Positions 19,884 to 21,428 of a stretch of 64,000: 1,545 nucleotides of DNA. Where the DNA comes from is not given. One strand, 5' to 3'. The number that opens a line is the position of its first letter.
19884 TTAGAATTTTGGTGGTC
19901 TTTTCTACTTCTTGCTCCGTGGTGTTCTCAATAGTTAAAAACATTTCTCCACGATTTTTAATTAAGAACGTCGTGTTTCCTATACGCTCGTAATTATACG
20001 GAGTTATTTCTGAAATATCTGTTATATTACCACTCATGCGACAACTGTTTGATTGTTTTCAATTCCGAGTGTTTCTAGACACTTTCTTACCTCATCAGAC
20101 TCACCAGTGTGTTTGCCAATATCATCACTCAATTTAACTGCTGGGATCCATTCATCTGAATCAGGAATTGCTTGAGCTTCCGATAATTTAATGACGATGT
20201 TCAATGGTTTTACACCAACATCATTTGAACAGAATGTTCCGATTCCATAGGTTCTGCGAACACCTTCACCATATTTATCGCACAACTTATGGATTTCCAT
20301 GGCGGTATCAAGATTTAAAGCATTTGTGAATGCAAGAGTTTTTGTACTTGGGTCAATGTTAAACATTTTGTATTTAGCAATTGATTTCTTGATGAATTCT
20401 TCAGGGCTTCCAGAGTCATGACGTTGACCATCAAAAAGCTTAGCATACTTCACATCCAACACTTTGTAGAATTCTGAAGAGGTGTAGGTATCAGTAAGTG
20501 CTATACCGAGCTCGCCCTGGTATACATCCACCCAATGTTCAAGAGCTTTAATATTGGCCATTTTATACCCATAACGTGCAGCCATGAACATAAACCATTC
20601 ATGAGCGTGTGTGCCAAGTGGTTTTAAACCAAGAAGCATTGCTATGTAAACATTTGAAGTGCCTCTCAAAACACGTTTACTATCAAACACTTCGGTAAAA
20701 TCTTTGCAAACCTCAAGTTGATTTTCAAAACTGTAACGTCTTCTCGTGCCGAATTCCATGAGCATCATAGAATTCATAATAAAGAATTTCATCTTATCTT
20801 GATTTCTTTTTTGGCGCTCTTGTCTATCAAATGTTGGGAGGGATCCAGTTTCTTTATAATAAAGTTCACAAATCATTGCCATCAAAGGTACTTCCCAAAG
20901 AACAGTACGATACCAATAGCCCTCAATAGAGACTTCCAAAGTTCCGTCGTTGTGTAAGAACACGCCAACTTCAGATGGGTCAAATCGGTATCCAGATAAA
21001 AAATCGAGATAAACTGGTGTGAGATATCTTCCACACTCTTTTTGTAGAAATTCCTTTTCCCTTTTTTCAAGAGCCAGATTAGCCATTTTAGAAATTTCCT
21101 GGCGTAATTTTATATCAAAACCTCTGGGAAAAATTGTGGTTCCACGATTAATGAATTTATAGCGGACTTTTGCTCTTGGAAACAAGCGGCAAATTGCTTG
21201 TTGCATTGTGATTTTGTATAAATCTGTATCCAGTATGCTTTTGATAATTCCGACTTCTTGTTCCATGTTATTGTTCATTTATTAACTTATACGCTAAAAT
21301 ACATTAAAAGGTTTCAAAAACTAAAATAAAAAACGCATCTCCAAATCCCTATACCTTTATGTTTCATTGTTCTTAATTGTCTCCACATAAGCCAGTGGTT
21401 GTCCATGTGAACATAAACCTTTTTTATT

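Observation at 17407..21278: Phage deamidated (Preiss-Handler-type) NAD+ rebuilding cluster: pncB-Nudix-nadD-nadE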

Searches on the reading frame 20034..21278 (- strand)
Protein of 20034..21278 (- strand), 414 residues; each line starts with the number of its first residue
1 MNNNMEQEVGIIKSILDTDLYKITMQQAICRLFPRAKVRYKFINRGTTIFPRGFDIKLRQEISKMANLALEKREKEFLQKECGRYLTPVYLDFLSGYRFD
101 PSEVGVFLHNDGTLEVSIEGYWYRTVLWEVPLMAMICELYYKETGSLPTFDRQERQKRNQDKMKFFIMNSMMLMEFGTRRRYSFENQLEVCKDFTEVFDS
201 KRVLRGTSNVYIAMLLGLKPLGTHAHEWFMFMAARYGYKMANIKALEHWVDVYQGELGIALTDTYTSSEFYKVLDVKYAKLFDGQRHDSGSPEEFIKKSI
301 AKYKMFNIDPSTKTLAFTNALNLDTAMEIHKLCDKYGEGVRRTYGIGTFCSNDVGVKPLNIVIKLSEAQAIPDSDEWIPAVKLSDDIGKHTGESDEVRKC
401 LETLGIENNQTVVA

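Call 3: search_protein_families(library=pfam, proteins=[window:20034-21278:-], max_evalue=0.01)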
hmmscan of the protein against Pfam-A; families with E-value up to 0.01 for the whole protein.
window:20034-21278:- (414 aa): 2 families
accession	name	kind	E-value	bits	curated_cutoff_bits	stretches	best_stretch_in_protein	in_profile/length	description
PF04095.22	NAPRTase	-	1.5e-43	149.7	20.8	1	173-393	3-224/239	Nicotinate phosphoribosyltransferase (NAPRTase) family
PF17767.7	NAPRTase_N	-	9.9e-31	107.1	32.6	1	16-136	1-124/125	Nicotinate phosphoribosyltransferase (NAPRTase) N-terminal domain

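Call 4: search_protein_families(library=ncbifam, proteins=[window:20034-21278:-], max_evalue=0.01)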
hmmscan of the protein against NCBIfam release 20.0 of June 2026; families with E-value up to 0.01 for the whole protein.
window:20034-21278:- (414 aa): 7 families
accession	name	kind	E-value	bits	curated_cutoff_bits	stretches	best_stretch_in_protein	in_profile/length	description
NF003704.0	PRK05321.1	subfamily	8.4e-125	416.9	379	1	8-408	6-393/398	nicotinate phosphoribosyltransferase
TIGR01514.1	NAPRTase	equivalog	6.8e-117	390.9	269.55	1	11-406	1-397/399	nicotinate phosphoribosyltransferase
NF006695.0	PRK09243.1-2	equivalog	2e-13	49.9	469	1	14-391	6-355/480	nicotinate phosphoribosyltransferase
NF006696.0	PRK09243.1-3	equivalog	1.8e-11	43.4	503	1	170-373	155-342/451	nicotinate phosphoribosyltransferase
TIGR01513.1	NAPRTase_put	equivalog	1.2e-10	40.9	297.4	1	16-391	2-344/452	nicotinate phosphoribosyltransferase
NF006694.0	PRK09243.1-1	equivalog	0.00023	19.9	663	1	15-265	8-232/485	nicotinate phosphoribosyltransferase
NF009131.0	PRK12484.1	equivalog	0.00071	18.4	330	0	173-269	152-235/455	nicotinate phosphoribosyltransferase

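Call 13: find_related_loci(query=window:20034-21278:-, collection=viral_contigs, flank=8000)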
Query window:20034-21278:- (414 aa) in viral_contigs; peptide patterns used: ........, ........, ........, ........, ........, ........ (x = any residue, [..] = any of these).
22 stretches matched a pattern; 2 encode a relative of the query (tblastn E <= 1e-3); 2 distinct loci.
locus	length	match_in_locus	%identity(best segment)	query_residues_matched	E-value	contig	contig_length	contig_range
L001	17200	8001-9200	83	7-407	0e+0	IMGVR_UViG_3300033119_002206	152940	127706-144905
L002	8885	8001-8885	84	7-302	7e-178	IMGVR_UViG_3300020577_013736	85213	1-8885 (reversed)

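Call 20: search_dna_similar(query=window:20034-21278:-, collection=phages, mode=protein, max_rows=40, max_evalue=1e-10)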
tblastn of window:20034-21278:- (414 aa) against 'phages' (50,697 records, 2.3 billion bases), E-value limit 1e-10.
Records with a match: 13; places in all: 13; records where one place covers at least 80% of the query: 13.
Best place of each record, by identity: <60% 13.
By first word of the organism name: uncultured 4; Bacteriophage 3; Acinetobacter 2; Agrobacterium 2; Moraxella 1; Sinorhizobium 1.
By host as written in the record: - 9; Agrobacterium tumefaciens C58 2; Moraxella catarrhalis 1; Sinohrizobium meliloti NRRL L-50 1.
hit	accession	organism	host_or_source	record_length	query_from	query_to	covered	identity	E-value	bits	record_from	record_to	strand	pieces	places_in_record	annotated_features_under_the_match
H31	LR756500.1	uncultured phage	metagenomic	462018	11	406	96%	48.1%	2e-116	379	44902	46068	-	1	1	record has no annotation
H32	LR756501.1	uncultured phage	metagenomic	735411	11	407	96%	46.0%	1e-105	348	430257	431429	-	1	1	record has no annotation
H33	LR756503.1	uncultured phage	metagenomic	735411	11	407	96%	46.0%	1e-105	348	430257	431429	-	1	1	record has no annotation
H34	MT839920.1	Bacteriophage sp.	human fecal samples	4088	11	408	96%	44.1%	1e-90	303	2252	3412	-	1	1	record has no annotation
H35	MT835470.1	Bacteriophage sp.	human fecal samples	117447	11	406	96%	43.7%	4e-94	315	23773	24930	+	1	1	record has no annotation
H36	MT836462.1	Bacteriophage sp.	human fecal samples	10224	10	404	95%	42.5%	2e-92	310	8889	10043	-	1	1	record has no annotation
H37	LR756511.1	uncultured phage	metagenomic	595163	11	406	96%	40.7%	3e-81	278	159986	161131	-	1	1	record has no annotation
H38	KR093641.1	Moraxella phage Mcat17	Moraxella catarrhalis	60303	11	395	93%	35.6%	3e-57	208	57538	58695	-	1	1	none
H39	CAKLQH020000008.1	Acinetobacter phage MD-2021a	not known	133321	11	395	93%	35.6%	5e-60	216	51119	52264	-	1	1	pncB: nicotinate phosphoribosyltransferase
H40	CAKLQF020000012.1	Acinetobacter phage MD-2021a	not known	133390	11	395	93%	35.6%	5e-60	216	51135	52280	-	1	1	pncB: nicotinate phosphoribosyltransferase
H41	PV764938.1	Sinorhizobium phage Phosso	Sinohrizobium meliloti NRRL L-50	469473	11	413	97%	29.0%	4e-36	146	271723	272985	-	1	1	nicotinate phosphoribosyltransferase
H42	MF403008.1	Agrobacterium phage Atu_ph07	Agrobacterium tumefaciens C58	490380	11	405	95%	28.1%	6e-34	140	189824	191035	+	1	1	nicotinate phosphoribosyltransferase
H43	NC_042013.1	Agrobacterium phage Atu_ph07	Agrobacterium tumefaciens C58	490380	11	405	95%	28.1%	6e-34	140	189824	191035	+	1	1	nicotinate phosphoribosyltransferase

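Call 21: get_annotated_region(hit=H31, flank=8000)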
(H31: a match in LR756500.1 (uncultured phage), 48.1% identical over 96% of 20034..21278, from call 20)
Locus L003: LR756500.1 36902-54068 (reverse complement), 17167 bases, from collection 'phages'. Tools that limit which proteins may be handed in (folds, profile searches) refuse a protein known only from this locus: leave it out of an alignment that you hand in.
description: uncultured phage genome assembly, chromosome: 1.
organism: uncultured phage (NCBI taxid 278008)
taxonomy: Viruses; environmental samples
host: -; source: metagenomic; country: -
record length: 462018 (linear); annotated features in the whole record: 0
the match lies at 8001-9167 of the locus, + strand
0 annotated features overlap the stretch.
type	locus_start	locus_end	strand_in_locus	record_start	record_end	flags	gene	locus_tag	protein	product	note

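Call 22: get_annotated_region(hit=H32, flank=8000)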
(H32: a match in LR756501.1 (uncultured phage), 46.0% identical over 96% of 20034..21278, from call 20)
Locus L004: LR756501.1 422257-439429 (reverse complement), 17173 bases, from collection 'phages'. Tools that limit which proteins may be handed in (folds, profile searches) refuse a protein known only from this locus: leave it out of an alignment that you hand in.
description: uncultured phage genome assembly, chromosome: 1.
organism: uncultured phage (NCBI taxid 278008)
taxonomy: Viruses; environmental samples
host: -; source: metagenomic; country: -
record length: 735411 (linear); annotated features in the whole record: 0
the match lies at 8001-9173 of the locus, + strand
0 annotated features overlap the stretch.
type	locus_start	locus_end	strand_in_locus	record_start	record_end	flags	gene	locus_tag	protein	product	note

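Call 23: get_annotated_region(hit=H37, flank=8000)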
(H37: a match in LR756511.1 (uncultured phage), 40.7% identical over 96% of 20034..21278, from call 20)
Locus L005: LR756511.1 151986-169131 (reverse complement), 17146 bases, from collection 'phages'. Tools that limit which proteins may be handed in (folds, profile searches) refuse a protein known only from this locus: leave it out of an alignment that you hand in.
description: uncultured phage genome assembly, chromosome: 1.
organism: uncultured phage (NCBI taxid 278008)
taxonomy: Viruses; environmental samples
host: -; source: metagenomic; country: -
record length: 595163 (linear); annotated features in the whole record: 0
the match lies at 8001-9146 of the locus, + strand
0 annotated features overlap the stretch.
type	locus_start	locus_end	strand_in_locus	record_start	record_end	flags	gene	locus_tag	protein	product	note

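Call 24: get_annotated_region(hit=H35, flank=8000)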
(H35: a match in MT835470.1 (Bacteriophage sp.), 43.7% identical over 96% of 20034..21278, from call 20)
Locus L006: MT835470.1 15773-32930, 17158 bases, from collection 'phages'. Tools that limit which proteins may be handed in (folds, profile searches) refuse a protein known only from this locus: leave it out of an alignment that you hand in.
description: UNVERIFIED: Bacteriophage sp. clone scaffold_2 genomic sequence.
organism: Bacteriophage sp. (NCBI taxid 38018)
taxonomy: Viruses
host: -; source: human fecal samples; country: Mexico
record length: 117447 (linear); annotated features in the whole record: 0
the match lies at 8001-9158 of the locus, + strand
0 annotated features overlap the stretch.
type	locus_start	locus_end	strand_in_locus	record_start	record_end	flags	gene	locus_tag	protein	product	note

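Call 25: get_annotated_region(hit=H42, flank=8000)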
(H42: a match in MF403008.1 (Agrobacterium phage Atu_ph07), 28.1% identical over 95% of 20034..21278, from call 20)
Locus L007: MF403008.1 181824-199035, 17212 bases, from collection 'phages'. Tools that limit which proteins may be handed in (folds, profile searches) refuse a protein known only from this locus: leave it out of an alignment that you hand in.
description: Agrobacterium phage Atu_ph07, complete genome.
organism: Agrobacterium phage Atu_ph07 (NCBI taxid 2024264)
taxonomy: Viruses; Duplodnaviria; Heunggongvirae; Uroviricota; Caudoviricetes; Polybotosvirus; Polybotosvirus Atuph07
host: Agrobacterium tumefaciens C58; source: -; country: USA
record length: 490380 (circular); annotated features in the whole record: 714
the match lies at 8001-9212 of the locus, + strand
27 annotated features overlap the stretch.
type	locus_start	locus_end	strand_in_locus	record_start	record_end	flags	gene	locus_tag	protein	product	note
CDS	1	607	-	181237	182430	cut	-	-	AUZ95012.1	hypothetical protein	-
CDS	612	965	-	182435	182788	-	-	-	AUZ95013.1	hypothetical protein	-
CDS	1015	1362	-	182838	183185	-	-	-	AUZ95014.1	hypothetical protein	-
CDS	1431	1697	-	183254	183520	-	-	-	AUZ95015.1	hypothetical protein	-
CDS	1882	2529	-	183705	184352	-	-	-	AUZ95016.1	hypothetical protein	-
CDS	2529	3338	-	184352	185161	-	-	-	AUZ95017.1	adenine-specific methyltransferase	-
CDS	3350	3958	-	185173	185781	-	-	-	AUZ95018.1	hypothetical protein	-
CDS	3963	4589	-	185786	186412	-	-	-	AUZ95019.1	hypothetical protein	-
CDS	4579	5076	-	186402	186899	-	-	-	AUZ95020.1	ADP-ribose pyrophosphatase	-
CDS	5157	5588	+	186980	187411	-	-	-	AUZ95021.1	hypothetical protein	-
CDS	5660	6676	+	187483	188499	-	-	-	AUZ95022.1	EF hand domain/PKD domain protein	-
CDS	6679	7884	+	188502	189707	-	-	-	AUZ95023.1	hypothetical protein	-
CDS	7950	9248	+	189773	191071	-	-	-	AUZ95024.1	nicotinate phosphoribosyltransferase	-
CDS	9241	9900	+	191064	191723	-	-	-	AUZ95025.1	hypothetical protein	-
CDS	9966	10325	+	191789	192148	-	-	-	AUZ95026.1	hypothetical protein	-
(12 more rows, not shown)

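Call 26: get_annotated_region(hit=H41, flank=8000)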
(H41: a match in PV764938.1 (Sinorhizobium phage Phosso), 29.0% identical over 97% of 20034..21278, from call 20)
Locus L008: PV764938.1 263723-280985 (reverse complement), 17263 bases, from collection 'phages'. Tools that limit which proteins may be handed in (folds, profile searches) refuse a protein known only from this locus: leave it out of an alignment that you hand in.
description: Sinorhizobium phage Phosso, complete genome.
organism: Sinorhizobium phage Phosso (NCBI taxid 3435197)
taxonomy: Viruses
host: Sinohrizobium meliloti NRRL L-50; source: soil; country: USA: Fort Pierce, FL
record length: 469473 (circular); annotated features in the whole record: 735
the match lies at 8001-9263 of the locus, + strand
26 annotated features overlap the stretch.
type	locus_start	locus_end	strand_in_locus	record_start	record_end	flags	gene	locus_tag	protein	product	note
CDS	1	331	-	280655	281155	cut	-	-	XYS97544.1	hypothetical protein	387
CDS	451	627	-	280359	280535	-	-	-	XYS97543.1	hypothetical protein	386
CDS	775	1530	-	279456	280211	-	-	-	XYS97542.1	hypothetical protein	385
CDS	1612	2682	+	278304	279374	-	-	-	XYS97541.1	hypothetical protein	384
CDS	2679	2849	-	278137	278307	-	-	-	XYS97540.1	hypothetical protein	383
CDS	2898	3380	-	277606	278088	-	-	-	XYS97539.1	hypothetical protein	382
CDS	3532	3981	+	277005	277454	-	-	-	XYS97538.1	endolysin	381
CDS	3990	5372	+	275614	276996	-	-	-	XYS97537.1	head-to-tail adaptor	380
CDS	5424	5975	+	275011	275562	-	-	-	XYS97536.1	hypothetical protein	379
CDS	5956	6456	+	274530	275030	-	-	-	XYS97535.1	hypothetical protein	378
CDS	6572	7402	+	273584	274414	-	-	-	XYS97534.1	ammonia-dependent NAD(+) synthetase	377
CDS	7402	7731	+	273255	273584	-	-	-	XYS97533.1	hypothetical protein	376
CDS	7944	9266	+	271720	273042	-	-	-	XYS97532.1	nicotinate phosphoribosyltransferase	375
CDS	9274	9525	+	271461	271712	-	-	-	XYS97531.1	hypothetical protein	374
CDS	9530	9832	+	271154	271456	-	-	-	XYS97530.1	hypothetical protein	373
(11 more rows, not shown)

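Call 30: find_related_loci(query=A1, collection=viral_contigs, flank=10000)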
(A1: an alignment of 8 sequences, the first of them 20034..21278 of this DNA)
Query A1 (414 aa) in viral_contigs; peptide patterns used: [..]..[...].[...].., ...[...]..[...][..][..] (x = any residue, [..] = any of these).
501 stretches matched a pattern; 400 encode a relative of the query (tblastn E <= 1e-3); the best 80 are kept; 80 distinct loci.
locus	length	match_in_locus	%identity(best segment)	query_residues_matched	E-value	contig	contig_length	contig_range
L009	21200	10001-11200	83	7-407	0e+0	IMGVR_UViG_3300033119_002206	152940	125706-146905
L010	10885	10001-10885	84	7-302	4e-176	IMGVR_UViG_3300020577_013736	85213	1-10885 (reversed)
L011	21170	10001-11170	54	9-407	5e-141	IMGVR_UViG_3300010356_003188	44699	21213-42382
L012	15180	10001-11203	52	8-414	9e-140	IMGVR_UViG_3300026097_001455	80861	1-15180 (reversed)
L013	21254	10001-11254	51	3-413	7e-140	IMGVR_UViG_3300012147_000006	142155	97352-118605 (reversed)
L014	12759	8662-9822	55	11-406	4e-139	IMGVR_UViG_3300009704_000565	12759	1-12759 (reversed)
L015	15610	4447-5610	54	11-406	2e-138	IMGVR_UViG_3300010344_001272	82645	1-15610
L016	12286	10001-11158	54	11-404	1e-137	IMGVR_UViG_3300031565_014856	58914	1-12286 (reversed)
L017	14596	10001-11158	54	11-404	1e-137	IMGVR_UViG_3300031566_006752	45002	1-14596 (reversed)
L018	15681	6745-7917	53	3-406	1e-135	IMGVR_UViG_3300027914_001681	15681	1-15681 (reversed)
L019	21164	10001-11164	52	11-407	1e-132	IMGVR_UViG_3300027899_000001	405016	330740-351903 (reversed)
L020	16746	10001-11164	52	11-407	1e-132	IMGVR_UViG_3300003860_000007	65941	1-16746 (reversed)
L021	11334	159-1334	51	5-408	2e-128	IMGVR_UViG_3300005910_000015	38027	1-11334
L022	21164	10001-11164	51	11-407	6e-128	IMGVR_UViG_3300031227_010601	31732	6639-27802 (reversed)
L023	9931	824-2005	51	2-407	8e-127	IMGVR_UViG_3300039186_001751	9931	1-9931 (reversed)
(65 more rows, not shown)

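Call 40: find_related_loci(query=A1, collection=genome_contigs, flank=8000)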
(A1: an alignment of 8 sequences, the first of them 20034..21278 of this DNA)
Query A1 (414 aa) in genome_contigs; peptide patterns used: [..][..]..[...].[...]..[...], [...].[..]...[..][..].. (x = any residue, [..] = any of these).
597 stretches matched a pattern (row limit reached: there are more); 585 encode a relative of the query (tblastn E <= 1e-3); the best 80 are kept; 80 distinct loci.
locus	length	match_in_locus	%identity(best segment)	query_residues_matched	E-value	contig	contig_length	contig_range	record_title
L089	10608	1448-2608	53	11-407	6e-133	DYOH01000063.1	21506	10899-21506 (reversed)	MAG TPA_asm: Acetofilamentum sp. isolate SulCav_GS09_5_5_36_149 SulCav_GS09_5_3956_length_21506_cov_116_394714, whole ge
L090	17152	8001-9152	53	14-407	7e-128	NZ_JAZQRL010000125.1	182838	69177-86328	MAG: Arcticibacter sp. isolate T1900045231_TH20190001.MAGScoT_cleanbin_000005 SGB_5407_k141_1243090, whole genome shotgu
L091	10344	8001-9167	50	7-404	1e-125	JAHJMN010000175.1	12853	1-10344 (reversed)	MAG: Myxococcota bacterium isolate Old_saline.mb.39 Old_saline.mb.39_k141_929111, whole genome shotgun sequence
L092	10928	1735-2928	48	4-411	1e-124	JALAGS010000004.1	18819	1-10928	MAG: Sphingobacterium sp. isolate feces_ps_bin.10 k141_748, whole genome shotgun sequence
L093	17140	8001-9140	52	14-404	3e-124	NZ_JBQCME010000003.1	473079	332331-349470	Pedobacter sp. SAFR-022 NODE_3_length_473079_cov_302.515586, whole genome shotgun sequence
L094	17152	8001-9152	52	14-407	6e-124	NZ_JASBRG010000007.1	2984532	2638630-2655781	Pinibacter soli strain MAH-24 velvet_auto_105_7, whole genome shotgun sequence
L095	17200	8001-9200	48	2-411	9e-124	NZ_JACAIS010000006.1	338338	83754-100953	Sphingobacterium sp. N143 NODE_6_length_338338_cov_113.059859, whole genome shotgun sequence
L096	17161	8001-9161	49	11-407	6e-121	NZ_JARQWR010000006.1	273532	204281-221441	Flavobacterium aerium strain 19SA41 NODE_6_length_273532_cov_39.010102, whole genome shotgun sequence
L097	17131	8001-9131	50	12-393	1e-120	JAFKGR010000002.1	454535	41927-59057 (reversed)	MAG: Chitinophagaceae bacterium isolate SCN18_25_1_16_R1_B_40_177 SCN18_25_1_16_R1_B_scaffold_22, whole genome shotgun s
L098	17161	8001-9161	50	12-408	5e-120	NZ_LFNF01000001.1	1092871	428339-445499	Chryseobacterium sp. BLS98 contig01, whole genome shotgun sequence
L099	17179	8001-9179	47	5-407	3e-120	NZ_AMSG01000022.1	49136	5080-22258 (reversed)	Galbibacter marinus strain ck-I2-15 contig22, whole genome shotgun sequence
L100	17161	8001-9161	50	12-408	6e-120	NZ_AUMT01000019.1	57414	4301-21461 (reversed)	Chryseobacterium daeguense DSM 19388 H560DRAFT_scaffold00018.18_C, whole genome shotgun sequence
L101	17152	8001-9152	49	12-406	2e-119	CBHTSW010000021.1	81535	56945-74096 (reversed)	MAG TPA_asm: uncultured bacterium isolate ERR14722425_maxbin2_4 genome assembly, contig: ERZ27336817.115, whole genome s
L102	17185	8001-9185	48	3-407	6e-119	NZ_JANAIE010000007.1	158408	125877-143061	Profundicola chukchiensis strain KMM 9724 NODE_7_length_158408_cov_177.363226, whole genome shotgun sequence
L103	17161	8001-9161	50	12-408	3e-119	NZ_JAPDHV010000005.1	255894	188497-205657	Chryseobacterium oryctis strain WLa1L2M3 NODE_5_covk_15.574552_covr_62.581_cutoff_26, whole genome shotgun sequence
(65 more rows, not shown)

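Call 47: search_protein_families(library=pfam, proteins=[L013:11343-12053:+, L012:11288-12001:+, L013:9265-9954:+, L001:7255-7941:+, L013:14896-15816:-, L013:16122-16676:+, L012:7229-7768:+, L013:7302-8714:-, L001:5894-6754:-, L001:4509-5891:-], max_evalue=0.01)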
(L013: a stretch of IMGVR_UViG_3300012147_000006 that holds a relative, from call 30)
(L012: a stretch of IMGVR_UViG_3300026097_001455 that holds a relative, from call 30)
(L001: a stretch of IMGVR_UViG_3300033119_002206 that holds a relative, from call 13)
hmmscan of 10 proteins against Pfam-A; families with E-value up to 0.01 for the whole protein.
L013:11343-12053:+ (236 aa): 3 families
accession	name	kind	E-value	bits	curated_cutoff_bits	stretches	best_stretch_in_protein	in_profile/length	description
PF07453.19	NUMOD1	-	0.00013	22.5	22.8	1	122-148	1-27/37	NUMOD1 domain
PF19835.5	SegE_GIY-YIG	-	0.00075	20.2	25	0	23-80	57-120/123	Putative endonuclease segE, GIY-YIG domain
PF01541.30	GIY-YIG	-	0.0098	16.6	22.6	1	2-68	3-70/78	GIY-YIG catalytic domain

L012:11288-12001:+ (237 aa): 4 families
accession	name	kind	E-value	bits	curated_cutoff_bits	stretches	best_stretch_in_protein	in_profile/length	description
PF07453.19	NUMOD1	-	2.9e-06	27.8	22.8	1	122-148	1-27/37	NUMOD1 domain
PF01541.30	GIY-YIG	-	0.00036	21.2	22.6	1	2-68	3-70/78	GIY-YIG catalytic domain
PF19835.5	SegE_GIY-YIG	-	0.0017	19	25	0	22-64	56-98/123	Putative endonuclease segE, GIY-YIG domain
PF17787.7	PH_14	-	0.0086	16.4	22.7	0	163-231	33-101/131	PH domain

L013:9265-9954:+ (229 aa): 2 families
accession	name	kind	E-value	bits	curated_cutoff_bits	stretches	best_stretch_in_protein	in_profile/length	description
PF01541.30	GIY-YIG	-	4.4e-08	33.7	22.6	1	5-93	1-78/78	GIY-YIG catalytic domain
PF22083.2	I-HmuI_NUMOD-like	-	2.4e-05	24.2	27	1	199-224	19-44/46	DNA endonuclease I-HmuI-like, NUMOD-like domain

L001:7255-7941:+ (228 aa): 2 families
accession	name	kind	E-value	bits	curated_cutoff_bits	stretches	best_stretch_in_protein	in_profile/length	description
PF01541.30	GIY-YIG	-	0.00011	22.9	22.6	1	5-87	2-73/78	GIY-YIG catalytic domain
PF22083.2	I-HmuI_NUMOD-like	-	0.0061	16.6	27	0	198-220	19-41/46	DNA endonuclease I-HmuI-like, NUMOD-like domain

L013:14896-15816:- (306 aa): 6 families
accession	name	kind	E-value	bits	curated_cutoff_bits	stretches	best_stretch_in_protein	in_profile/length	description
PF05265.19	DUF723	-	9e-12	45.2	20.9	0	16-64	11-60/60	Protein of unknown function (DUF723)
PF19237.4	DUF5889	-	4.4e-05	24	27.1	1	245-305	20-76/115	Family of unknown function (DUF5889)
PF14311.12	DUF4379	-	5.2e-05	23.8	24.5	0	105-133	26-55/56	Probable Treble clef zinc finger domain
PF21817.3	CapR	-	0.00043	20.8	24.2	0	165-200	23-65/67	CapR homology domain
PF23545.1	Zn_ribbon_HMPTM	-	0.00065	19.6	27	0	40-48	33-41/45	HMPTM N-terminal zinc ribbon domain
PF10881.14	DUF2726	-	0.0032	17.7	24.7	1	226-296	49-113/126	Protein of unknown function (DUF2726)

L013:16122-16676:+ (184 aa): 2 families
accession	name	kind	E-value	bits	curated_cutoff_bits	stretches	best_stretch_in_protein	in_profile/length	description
PF10686.14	YAcAr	-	1.8e-12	47.3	28.2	1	1-61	1-65/66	YspA, cpYpsA-related SLOG family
PF02481.21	DNA_processg_A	-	0.0058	16.3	29.6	1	2-54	46-102/212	DNA recombination-mediator protein A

L012:7229-7768:+ (179 aa): 0 families

L013:7302-8714:- (470 aa): 2 families
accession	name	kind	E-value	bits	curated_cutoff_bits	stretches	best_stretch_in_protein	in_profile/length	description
PF01743.26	PolyA_pol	-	1.7e-14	54.7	23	1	45-192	1-125/126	Poly A polymerase head domain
PF12627.12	PolyA_pol_RNAbd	-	3.8e-06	27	22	1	222-277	5-57/64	Probable RNA and SrmB- binding site of polymerase A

L001:5894-6754:- (286 aa): 2 families
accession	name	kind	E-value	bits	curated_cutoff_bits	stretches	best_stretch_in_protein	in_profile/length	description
PF14528.11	LAGLIDADG_3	-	3.6e-06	27.6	22.5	1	184-258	4-77/82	LAGLIDADG-like domain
PF05204.19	Hom_end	-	0.0048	17.4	21.1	0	185-236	16-65/110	Homing endonuclease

L001:4509-5891:- (460 aa): 2 families
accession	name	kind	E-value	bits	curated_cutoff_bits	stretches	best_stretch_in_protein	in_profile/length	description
PF01743.26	PolyA_pol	-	9.2e-15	55.5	23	1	45-193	1-126/126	Poly A polymerase head domain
PF12627.12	PolyA_pol_RNAbd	-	3.8e-05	23.8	22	1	221-277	4-57/64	Probable RNA and SrmB- binding site of polymerase A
